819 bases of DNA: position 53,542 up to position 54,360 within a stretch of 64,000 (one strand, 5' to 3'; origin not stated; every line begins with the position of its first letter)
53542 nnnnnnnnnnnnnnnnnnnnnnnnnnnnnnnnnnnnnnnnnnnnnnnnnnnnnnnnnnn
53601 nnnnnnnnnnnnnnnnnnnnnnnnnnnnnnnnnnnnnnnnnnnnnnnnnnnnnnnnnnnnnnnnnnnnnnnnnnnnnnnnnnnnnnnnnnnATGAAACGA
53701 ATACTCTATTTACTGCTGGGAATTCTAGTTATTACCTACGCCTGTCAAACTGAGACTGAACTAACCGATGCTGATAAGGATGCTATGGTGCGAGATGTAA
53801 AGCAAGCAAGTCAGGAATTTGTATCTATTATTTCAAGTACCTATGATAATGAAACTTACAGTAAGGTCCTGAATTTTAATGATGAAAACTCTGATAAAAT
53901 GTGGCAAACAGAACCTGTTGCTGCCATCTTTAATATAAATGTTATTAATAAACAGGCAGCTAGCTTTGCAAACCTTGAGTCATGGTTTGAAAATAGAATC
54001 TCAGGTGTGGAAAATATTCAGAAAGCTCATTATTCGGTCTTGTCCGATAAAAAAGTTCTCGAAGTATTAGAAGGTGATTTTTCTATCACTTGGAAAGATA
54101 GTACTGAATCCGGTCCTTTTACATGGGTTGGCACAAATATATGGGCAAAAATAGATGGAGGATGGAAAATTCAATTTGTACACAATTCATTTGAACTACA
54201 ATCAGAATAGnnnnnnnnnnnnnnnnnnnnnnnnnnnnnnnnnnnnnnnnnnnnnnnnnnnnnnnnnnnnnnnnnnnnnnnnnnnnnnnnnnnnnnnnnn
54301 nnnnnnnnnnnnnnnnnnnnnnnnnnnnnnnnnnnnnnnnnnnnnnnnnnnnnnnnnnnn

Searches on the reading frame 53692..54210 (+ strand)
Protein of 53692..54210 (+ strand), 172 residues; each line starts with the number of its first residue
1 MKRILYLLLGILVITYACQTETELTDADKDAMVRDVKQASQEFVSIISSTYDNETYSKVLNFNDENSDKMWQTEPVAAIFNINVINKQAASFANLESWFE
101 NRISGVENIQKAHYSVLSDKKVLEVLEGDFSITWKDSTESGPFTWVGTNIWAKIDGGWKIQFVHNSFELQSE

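Call 86: search_protein_families(library=pfam, proteins=[window:53692-54210:+], max_evalue=0.01)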
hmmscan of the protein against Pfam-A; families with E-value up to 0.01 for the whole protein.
window:53692-54210:+ (172 aa): 1 family
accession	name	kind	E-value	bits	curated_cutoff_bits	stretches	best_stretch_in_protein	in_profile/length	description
PF13474.12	SnoaL_3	-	0.0092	16.8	22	0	127-167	78-118/121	SnoaL-like domain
